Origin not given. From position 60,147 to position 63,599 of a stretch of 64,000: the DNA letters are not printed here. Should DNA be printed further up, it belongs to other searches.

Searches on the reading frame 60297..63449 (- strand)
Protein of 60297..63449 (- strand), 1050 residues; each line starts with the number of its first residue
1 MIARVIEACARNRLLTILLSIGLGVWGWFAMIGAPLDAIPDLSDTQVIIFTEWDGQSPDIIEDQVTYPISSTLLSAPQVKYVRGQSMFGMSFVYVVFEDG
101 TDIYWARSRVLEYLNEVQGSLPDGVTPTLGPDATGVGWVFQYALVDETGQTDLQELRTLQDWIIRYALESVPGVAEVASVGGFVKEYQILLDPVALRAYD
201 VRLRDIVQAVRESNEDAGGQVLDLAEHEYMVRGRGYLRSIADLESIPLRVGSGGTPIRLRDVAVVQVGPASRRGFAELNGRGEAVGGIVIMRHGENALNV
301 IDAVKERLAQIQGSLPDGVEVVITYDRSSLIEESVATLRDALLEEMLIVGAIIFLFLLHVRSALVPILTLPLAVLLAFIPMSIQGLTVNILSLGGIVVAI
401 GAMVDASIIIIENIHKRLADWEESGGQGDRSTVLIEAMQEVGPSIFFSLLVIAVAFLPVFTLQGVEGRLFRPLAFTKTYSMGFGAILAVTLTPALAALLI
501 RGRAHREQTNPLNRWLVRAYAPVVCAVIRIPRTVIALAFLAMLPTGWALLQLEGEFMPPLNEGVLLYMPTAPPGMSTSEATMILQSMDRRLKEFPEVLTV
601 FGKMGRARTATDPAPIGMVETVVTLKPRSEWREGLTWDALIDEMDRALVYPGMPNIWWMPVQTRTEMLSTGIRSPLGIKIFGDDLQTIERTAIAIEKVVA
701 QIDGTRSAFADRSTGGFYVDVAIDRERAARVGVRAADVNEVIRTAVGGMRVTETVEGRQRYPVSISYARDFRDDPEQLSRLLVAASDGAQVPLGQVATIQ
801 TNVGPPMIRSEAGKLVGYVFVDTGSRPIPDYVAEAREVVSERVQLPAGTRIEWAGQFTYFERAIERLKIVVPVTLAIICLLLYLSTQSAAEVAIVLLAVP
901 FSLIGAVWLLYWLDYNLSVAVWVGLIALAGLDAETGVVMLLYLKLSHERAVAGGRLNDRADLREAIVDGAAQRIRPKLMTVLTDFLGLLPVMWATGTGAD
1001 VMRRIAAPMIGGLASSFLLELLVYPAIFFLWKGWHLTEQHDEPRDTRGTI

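Call 89: search_protein_families(library=pfam, proteins=[window:60297-63449:-], max_evalue=0.00001)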
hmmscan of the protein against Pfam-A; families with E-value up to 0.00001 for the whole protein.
window:60297-63449:- (1050 aa): 2 families
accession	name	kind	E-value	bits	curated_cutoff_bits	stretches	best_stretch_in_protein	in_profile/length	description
PF00873.25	ACR_tran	-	3.9e-233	776.8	28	1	11-1030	7-1019/1021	AcrB/AcrD/AcrF family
PF03176.21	MMPL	-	4.9e-13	49.2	20.5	1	295-515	101-319/333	MMPL family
